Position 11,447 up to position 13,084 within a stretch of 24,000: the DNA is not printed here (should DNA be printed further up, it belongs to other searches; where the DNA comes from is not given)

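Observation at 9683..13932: Orphan four-gene operon: HO-like protein, two different glutathione-synthetase-type ATP-grasp ligases, and a GT2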

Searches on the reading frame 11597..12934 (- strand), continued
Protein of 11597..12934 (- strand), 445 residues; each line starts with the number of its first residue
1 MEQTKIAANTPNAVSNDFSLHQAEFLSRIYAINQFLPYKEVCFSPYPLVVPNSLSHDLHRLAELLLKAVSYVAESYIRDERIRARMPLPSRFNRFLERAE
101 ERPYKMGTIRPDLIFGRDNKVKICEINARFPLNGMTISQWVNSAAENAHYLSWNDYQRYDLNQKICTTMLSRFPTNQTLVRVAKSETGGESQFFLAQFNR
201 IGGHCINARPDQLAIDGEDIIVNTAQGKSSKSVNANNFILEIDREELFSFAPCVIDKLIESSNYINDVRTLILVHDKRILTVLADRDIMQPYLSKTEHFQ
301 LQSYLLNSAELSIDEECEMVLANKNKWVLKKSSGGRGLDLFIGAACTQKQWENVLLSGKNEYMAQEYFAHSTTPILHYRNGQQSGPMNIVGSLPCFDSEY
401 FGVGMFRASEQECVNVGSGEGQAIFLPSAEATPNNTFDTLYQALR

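Call 24: find_related_loci(query=A2, collection=genome_contigs, flank=8000)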
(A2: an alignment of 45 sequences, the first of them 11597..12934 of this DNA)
Query A2 (445 aa) in genome_contigs; peptide patterns used: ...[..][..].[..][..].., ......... (x = any residue, [..] = any of these).
145 stretches matched a pattern; 139 encode a relative of the query (tblastn E <= 1e-3); the best 80 are kept; 80 distinct loci.
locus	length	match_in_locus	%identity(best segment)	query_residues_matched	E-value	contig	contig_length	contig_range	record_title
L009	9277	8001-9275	52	10-430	2e-148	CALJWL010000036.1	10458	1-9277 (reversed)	MAG: uncultured Arenicella sp. isolate L1_Bin_METABAT__211_1 genome assembly, contig: c_000000107947, whole genome shotg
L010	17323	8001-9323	48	1-444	9e-131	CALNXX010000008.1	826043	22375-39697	MAG: uncultured Gammaproteobacteria bacterium isolate HOU_bin.0191 genome assembly, contig: contig_5057, whole genome sh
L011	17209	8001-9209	45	22-431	3e-112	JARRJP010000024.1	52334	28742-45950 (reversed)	MAG: Reinekea sp. isolate Spart_023_MAG scaffold_30, whole genome shotgun sequence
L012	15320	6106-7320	41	18-429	2e-99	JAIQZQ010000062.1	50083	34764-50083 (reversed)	MAG: Candidatus Anammoxibacter sp. isolate OFTM214 OFTM214_61, whole genome shotgun sequence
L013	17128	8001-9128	36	43-431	2e-75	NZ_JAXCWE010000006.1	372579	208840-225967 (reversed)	Pedobacter sp. CFBP9032 CFBP9032_6, whole genome shotgun sequence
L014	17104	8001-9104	36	43-421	5e-75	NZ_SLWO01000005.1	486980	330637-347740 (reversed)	Pedobacter psychrotolerans strain DSM 103236 Ga0310516_105, whole genome shotgun sequence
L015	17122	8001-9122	37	43-432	1e-73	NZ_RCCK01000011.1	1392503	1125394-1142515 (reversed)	Pedobacter alluvionis strain DSM 19624 Ga0111684_102, whole genome shotgun sequence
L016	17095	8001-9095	37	43-421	1e-73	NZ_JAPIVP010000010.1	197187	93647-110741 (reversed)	Pedobacter sp. PF22-3 P.sp._PF22-3_LCCC_2175_contig_10, whole genome shotgun sequence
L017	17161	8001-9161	37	43-444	1e-73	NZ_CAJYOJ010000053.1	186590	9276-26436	MAG: uncultured Pedobacter sp. isolate S3C1012_SP226, whole genome shotgun sequence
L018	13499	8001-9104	36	43-421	3e-73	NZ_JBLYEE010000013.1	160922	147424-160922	Pedobacter sp. N23S346 contig_13, whole genome shotgun sequence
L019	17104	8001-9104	36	43-421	4e-73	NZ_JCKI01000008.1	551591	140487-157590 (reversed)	Pedobacter sp. R20-19 contig008, whole genome shotgun sequence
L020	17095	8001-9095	37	43-421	2e-72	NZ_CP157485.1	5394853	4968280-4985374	Pedobacter sp. KACC 23697 chromosome, complete genome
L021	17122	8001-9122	37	43-432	8e-72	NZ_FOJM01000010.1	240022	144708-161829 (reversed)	Pedobacter suwonensis strain DSM 18130, whole genome shotgun sequence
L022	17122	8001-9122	36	43-432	2e-71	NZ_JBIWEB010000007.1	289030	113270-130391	Pedobacter suwonensis strain NPDC097117 NPDC097117_222_G7.ctg-0007, whole genome shotgun sequence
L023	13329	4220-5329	36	43-428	2e-71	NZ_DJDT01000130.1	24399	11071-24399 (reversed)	MAG: Pedobacter sp. UBA5917 UBA5917_contig_2797, whole genome shotgun sequence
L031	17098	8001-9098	34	43-419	3e-67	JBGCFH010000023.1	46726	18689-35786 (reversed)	MAG: Saprospiraceae bacterium isolate SGMAG-26 contig23, whole genome shotgun sequence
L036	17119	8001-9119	32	43-430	8e-65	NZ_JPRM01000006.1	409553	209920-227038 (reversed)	Flavobacterium hydatis strain DSM 2063 contig006, whole genome shotgun sequence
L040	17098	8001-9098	36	43-419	2e-63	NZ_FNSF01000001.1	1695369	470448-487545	Tenacibaculum sp. MAR_2009_124, whole genome shotgun sequence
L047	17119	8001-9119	30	43-430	5e-61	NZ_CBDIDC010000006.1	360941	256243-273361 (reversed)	MAG: Flavobacterium sp. isolate 35be8529-32e8-4eb8-85a2-c6f78db98cfa contig_6, whole genome shotgun sequence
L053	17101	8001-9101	31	43-427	3e-60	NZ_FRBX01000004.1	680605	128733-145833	Flavobacterium pectinovorum strain DSM 6368, whole genome shotgun sequence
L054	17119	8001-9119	32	43-430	4e-60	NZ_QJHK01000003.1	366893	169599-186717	Flavobacterium cheongpyeongense strain IMCC34759 NODE_3_length_366893_cov_104.059403, whole genome shotgun sequence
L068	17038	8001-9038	32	48-422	2e-57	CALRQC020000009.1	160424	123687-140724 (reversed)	MAG: Azospirillum sp. RU38E isolate JJ-LAS318-81-1-m1-bin306 genome assembly, contig: JJ-LAS318-81-C20, whole genome sho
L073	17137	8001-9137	32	43-435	4e-57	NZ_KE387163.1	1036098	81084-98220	Tenacibaculum ovolyticum DSM 18103 H518DRAFT_scaffold00001.1, whole genome shotgun sequence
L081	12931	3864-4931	33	36-422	5e-56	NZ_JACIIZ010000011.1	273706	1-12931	Nitrospirillum iridis strain DSM 22198 Ga0373326_11, whole genome shotgun sequence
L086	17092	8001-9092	32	36-433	1e-54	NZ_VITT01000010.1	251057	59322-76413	Nitrospirillum viridazoti strain BR 11140 Ga0314212_110, whole genome shotgun sequence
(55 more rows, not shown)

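Call 31: search_protein_families(library=pfam, proteins=[L053:10048-11244:+, L040:10062-11237:+, L086:9877-11226:+, L053:4966-6396:+, L053:6399-6971:+, L040:11221-11985:+, L040:12011-12991:+, L086:11207-12175:+, L086:12100-12960:+, L040:5585-6226:+], max_evalue=0.01)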
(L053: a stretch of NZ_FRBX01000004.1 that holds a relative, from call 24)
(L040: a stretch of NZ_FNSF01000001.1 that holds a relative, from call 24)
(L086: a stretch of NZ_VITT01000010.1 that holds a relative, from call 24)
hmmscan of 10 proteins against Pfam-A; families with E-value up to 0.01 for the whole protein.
L053:10048-11244:+ (398 aa): 1 family
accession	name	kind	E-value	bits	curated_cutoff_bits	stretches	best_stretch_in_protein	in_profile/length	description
PF00501.34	AMP-binding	-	4e-05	23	29.9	1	148-234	243-343/384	AMP-binding enzyme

L040:10062-11237:+ (391 aa): 1 family
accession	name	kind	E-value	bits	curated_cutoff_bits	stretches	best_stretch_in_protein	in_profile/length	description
PF00501.34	AMP-binding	-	0.00083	18.7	29.9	1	138-220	245-333/384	AMP-binding enzyme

L086:9877-11226:+ (449 aa): 1 family
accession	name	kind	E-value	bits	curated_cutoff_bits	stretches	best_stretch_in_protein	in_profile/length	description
PF00501.34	AMP-binding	-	4.1e-07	29.6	29.9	1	206-284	250-332/384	AMP-binding enzyme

L053:4966-6396:+ (476 aa): 4 families
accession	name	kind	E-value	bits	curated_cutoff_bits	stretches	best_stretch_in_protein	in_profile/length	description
PF04055.27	Radical_SAM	-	3.1e-28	99.5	29.5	1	27-180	2-164/166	Radical SAM superfamily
PF13186.11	SPASM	-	1.3e-06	29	21.5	1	263-328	1-67/67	Iron-sulfur cluster-binding domain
PF13353.11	Fer4_12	-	5e-05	24.1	22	1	31-136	14-122/137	4Fe-4S single cluster domain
PF20076.4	DUF6472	-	0.0065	17.1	27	1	427-461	3-35/57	Domain of unknown function (DUF6472)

L053:6399-6971:+ (190 aa): 5 families
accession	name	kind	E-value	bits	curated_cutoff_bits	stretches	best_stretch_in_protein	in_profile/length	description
PF08123.19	DOT1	-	4.9e-09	36.5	23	1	40-95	27-82/205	Histone methylation protein DOT1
PF02390.23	Methyltransf_4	-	1.6e-08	34.7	24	1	56-122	2-71/173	Putative methyltransferase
PF13847.12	Methyltransf_31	-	6.8e-06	26.3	27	1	55-119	3-70/145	Methyltransferase domain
PF13649.12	Methyltransf_25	-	6.6e-05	24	27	1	61-127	3-68/97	Methyltransferase domain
PF00891.24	Methyltransf_2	-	0.0024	17.7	22.3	1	53-157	60-166/210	O-methyltransferase domain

L040:11221-11985:+ (254 aa): 3 families
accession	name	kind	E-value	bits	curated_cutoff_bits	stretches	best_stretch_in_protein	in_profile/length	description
PF13704.12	Glyco_tranf_2_4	-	3.1e-11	44.1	27.5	1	22-106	2-87/98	Glycosyl transferase family 2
PF00535.33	Glycos_transf_2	-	1.5e-08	35.2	23.3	1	18-151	4-140/168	Glycosyl transferase family 2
PF10111.15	Glyco_tranf_2_2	-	0.0013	18.8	27.3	1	26-120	14-111/276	Glycosyltransferase like family 2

L040:12011-12991:+ (326 aa): 0 families

L086:11207-12175:+ (322 aa): 1 family
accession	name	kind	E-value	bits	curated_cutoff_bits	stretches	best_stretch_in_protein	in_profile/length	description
PF05770.16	Ins134_P3_kin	-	4.5e-06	26.8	23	1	184-222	65-103/201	Inositol 1,3,4-trisphosphate 5/6-kinase ATP-grasp domain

L086:12100-12960:+ (286 aa): 2 families
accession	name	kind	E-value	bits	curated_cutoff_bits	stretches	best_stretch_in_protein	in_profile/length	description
PF00535.33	Glycos_transf_2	-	2.6e-13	50.7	23.3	1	29-157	1-130/168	Glycosyl transferase family 2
PF13641.12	Glyco_tranf_2_3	-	3.8e-10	40.6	27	1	28-129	3-109/230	Glycosyltransferase like family 2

L040:5585-6226:+ (213 aa): 6 families
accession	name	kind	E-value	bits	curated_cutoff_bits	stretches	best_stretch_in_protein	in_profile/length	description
PF01135.25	PCMT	-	1.2e-55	188.9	20.3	1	12-211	4-208/210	Protein-L-isoaspartate(D-aspartate) O-methyltransferase (PCMT)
PF00398.26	RrnaAD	-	1.2e-06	28.3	24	1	76-121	26-71/263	Ribosomal RNA adenine dimethylase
PF13847.12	Methyltransf_31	-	2.4e-05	24.5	27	1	80-153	3-81/145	Methyltransferase domain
PF02353.26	CMAS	-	0.001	18.9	27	1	73-151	55-132/273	Mycolic acid cyclopropane synthetase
PF13649.12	Methyltransf_25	-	0.0022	19.1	27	1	84-160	1-78/97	Methyltransferase domain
PF01189.24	Methyltr_RsmB-F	-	0.0026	17.9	27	1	74-154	2-87/199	16S rRNA methyltransferase RsmB/F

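Call 32: search_protein_families(library=ncbifam, proteins=[L053:10048-11244:+, L040:10062-11237:+, L086:9877-11226:+, L013:10065-11231:+], max_evalue=0.01)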
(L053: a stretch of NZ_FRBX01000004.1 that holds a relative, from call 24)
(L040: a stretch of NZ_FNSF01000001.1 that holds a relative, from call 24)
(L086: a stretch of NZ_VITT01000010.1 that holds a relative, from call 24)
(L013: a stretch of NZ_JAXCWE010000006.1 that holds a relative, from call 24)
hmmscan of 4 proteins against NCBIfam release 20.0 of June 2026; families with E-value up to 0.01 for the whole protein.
L053:10048-11244:+ (398 aa): 3 families
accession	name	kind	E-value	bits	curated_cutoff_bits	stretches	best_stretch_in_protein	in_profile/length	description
NF045666.1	DVU1553_fam_AMP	equivalog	8.6e-13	48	300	1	119-282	143-312/331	DVU_1553 family AMP-dependent CoA ligase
TIGR01733.1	AA-adenyl-dom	subfamily_domain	0.00058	18.8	317.4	1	149-226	203-278/409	amino acid adenylation domain-containing protein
TIGR02155.1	PA_CoA_ligase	equivalog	0.00079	18.1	646.3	1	70-287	82-306/422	phenylacetate--CoA ligase PaaK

L040:10062-11237:+ (391 aa): 9 families
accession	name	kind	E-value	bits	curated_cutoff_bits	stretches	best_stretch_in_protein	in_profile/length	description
NF045666.1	DVU1553_fam_AMP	equivalog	3.8e-14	52.5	300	1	105-271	138-310/331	DVU_1553 family AMP-dependent CoA ligase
NF041878.1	paak_haloarch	equivalog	1.3e-08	33.9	700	1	57-364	83-406/427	phenylacetate--CoA ligase PaaK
TIGR02304.1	aden_form_hyp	equivalog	4.5e-07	29.2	251.9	1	62-268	108-302/430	F390 synthetase-related protein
TIGR01733.1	AA-adenyl-dom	subfamily_domain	1e-05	24.6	317.4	1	143-216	206-277/409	amino acid adenylation domain-containing protein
TIGR02155.1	PA_CoA_ligase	equivalog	0.0001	21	646.3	1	60-343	81-374/422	phenylacetate--CoA ligase PaaK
NF053551.1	FlxY_rubin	equivalog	0.00012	20.9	520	1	128-388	148-422/424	flexirubin biosynthesis putative acyl-CoA ligase FlxY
NF003417.0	PRK04813.1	subfamily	0.00029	19.5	476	1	137-212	223-299/505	D-alanine--poly(phosphoribitol) ligase subunit DltA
TIGR01734.1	D-ala-DACP-lig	equivalog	0.00098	17.8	559.85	1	136-212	220-297/504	D-alanine--poly(phosphoribitol) ligase subunit DltA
NF041217.1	BagE_FevW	exception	0.0065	15.5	800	1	180-276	198-296/424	bagremycin/ferroverdin synthetase BagE/FevW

L086:9877-11226:+ (449 aa): 6 families
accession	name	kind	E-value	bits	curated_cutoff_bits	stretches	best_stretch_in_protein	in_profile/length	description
NF045666.1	DVU1553_fam_AMP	equivalog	8.8e-14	51.3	300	1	164-336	134-311/331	DVU_1553 family AMP-dependent CoA ligase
TIGR01733.1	AA-adenyl-dom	subfamily_domain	9.7e-06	24.6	317.4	1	201-284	201-281/409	amino acid adenylation domain-containing protein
NF041878.1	paak_haloarch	equivalog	1.3e-05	24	700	1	131-335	94-304/427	phenylacetate--CoA ligase PaaK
NF041217.1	BagE_FevW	exception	2.1e-05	23.7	800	1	69-333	21-289/424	bagremycin/ferroverdin synthetase BagE/FevW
NF006754.0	PRK09274.1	equivalog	0.0018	16.5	478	1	206-276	257-328/555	fatty acid CoA ligase family protein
TIGR02155.1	PA_CoA_ligase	equivalog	0.0067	15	646.3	0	165-349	122-316/422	phenylacetate--CoA ligase PaaK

L013:10065-11231:+ (388 aa): 5 families
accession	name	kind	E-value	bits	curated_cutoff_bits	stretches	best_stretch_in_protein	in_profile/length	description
NF045666.1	DVU1553_fam_AMP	equivalog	1.7e-10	40.5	300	1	112-272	145-311/331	DVU_1553 family AMP-dependent CoA ligase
TIGR02155.1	PA_CoA_ligase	equivalog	1.6e-07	30.2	646.3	1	22-272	43-300/422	phenylacetate--CoA ligase PaaK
TIGR01733.1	AA-adenyl-dom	subfamily_domain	2.7e-05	23.1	317.4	1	130-218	190-279/409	amino acid adenylation domain-containing protein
NF041878.1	paak_haloarch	equivalog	7.9e-05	21.4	700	1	23-269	49-302/427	phenylacetate--CoA ligase PaaK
NF041217.1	BagE_FevW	exception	0.00048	19.2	800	1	132-268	146-288/424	bagremycin/ferroverdin synthetase BagE/FevW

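Call 46: search_solved_structures(query=A2, max_evalue=1)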
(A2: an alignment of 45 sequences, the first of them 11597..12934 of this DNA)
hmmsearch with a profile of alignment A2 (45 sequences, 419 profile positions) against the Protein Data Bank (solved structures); distinct sequences matched with E-value up to 1: 16.
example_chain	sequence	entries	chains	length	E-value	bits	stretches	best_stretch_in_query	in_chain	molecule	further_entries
9cjn_A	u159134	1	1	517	3.8e-45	157.7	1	14-408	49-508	Ligase Cp1B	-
3tig_A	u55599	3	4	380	0.013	17.6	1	309-362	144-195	Ttl protein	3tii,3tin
8clg_F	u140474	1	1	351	0.016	17.2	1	310-399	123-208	Tubulin-Tyrosine Ligase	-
5gon_F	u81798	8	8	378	0.017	17.2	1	310-399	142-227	Uncharacterized protein | TTL Protein | Tubulin tyrosine ligase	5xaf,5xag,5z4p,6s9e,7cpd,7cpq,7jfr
6i5c_F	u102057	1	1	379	0.017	17.2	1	310-399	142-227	TUBULIN-TYROSINE LIGASE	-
9ixb_F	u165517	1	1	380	0.017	17.2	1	310-399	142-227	Tubulin--tyrosine ligase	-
6gze_F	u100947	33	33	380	0.017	17.2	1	310-399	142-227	Tubulin tyrosine ligase | Tubulin-Tyrosine Ligase | TTL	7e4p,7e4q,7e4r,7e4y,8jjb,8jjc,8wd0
8clh_F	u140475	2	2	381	0.017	17.2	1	310-399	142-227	Tubulin tyrosine ligase | Tubulin--tyrosine ligase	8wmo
7cbz_F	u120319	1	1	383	0.017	17.1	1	310-399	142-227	Tubulin tyrosine ligase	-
4i4t_F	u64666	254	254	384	0.018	17.1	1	310-399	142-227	Tubulin Tyrosine ligase, TTL | TUBULIN-TYROSINE LIGASE | Uncharacterized protein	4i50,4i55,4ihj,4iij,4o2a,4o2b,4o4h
5jcb_F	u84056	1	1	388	0.018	17.1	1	310-399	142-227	Tubulin-Tyrosine Ligase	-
3n6x_A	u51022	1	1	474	0.042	15.9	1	294-360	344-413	Putative glutathionylspermidine synthase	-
3kaj_A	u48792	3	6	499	0.13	14.3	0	89-185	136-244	Homoglutathione synthetase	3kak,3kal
8asn_F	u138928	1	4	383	0.22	13.5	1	312-361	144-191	Tubulin--tyrosine ligase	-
5oes_A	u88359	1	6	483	0.32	13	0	265-329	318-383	Glutathione synthetase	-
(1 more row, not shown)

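Call 64: search_protein_families(library=pfam, proteins=[L054:2130-2789:+, L073:11668-12795:+, L068:11178-12101:+, L081:8031-8846:+, L047:11432-13264:+, L036:13380-13793:+, L015:11278-12294:-, L012:3098-4120:+, L040:12011-12991:+, L031:7117-7842:+], max_evalue=0.01)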
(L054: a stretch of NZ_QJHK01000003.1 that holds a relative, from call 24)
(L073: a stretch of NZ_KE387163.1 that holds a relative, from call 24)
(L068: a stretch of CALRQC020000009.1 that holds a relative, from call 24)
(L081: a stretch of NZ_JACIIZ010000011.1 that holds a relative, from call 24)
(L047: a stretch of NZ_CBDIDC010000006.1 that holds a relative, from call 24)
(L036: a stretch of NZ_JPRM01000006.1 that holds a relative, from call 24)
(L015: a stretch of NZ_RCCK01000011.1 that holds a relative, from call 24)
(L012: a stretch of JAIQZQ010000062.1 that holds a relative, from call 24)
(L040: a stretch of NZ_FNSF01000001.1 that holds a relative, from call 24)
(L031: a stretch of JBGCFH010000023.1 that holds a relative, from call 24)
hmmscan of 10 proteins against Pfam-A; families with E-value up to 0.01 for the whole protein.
L054:2130-2789:+ (219 aa): 0 families

L073:11668-12795:+ (375 aa): 1 family
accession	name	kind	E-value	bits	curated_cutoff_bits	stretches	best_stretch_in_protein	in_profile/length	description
PF00149.33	Metallophos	-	4.1e-10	40.8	21.5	1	72-293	15-191/191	Calcineurin-like phosphoesterase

L068:11178-12101:+ (307 aa): 0 families

L081:8031-8846:+ (271 aa): 2 families
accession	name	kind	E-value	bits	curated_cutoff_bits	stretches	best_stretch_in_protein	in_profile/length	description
PF00535.33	Glycos_transf_2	-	1.3e-11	45.1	23.3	1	5-141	1-132/168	Glycosyl transferase family 2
PF13641.12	Glyco_tranf_2_3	-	1.4e-07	32.2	27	1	4-103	3-107/230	Glycosyltransferase like family 2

L047:11432-13264:+ (610 aa): 0 families

L036:13380-13793:+ (137 aa): 1 family
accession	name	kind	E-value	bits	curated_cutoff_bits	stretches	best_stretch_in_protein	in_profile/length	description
PF08896.16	DUF1842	-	1.6e-18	67.4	23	1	7-118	2-109/113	Domain of unknown function (DUF1842)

L015:11278-12294:- (338 aa): 0 families

L012:3098-4120:+ (340 aa): 1 family
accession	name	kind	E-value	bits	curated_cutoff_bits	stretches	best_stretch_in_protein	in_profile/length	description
PF01531.22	Glyco_transf_11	-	5.6e-06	26.2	23.9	1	144-288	164-296/298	Glycosyl transferase family 11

L040:12011-12991:+ (326 aa): 0 families

L031:7117-7842:+ (241 aa): 2 families
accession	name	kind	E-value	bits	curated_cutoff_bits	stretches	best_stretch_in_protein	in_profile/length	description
PF02668.22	TauD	-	6.7e-21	75.8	27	1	18-238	38-266/267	Taurine catabolism dioxygenase TauD, TfdA family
PF08943.16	CsiD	-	1e-07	32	27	1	56-234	114-283/294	CsiD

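Call 81: search_protein_families(library=padloc, proteins=[window:11597-12934:-], max_evalue=0.001)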
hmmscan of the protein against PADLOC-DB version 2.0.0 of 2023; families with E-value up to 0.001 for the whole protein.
window:11597-12934:- (445 aa): 0 families
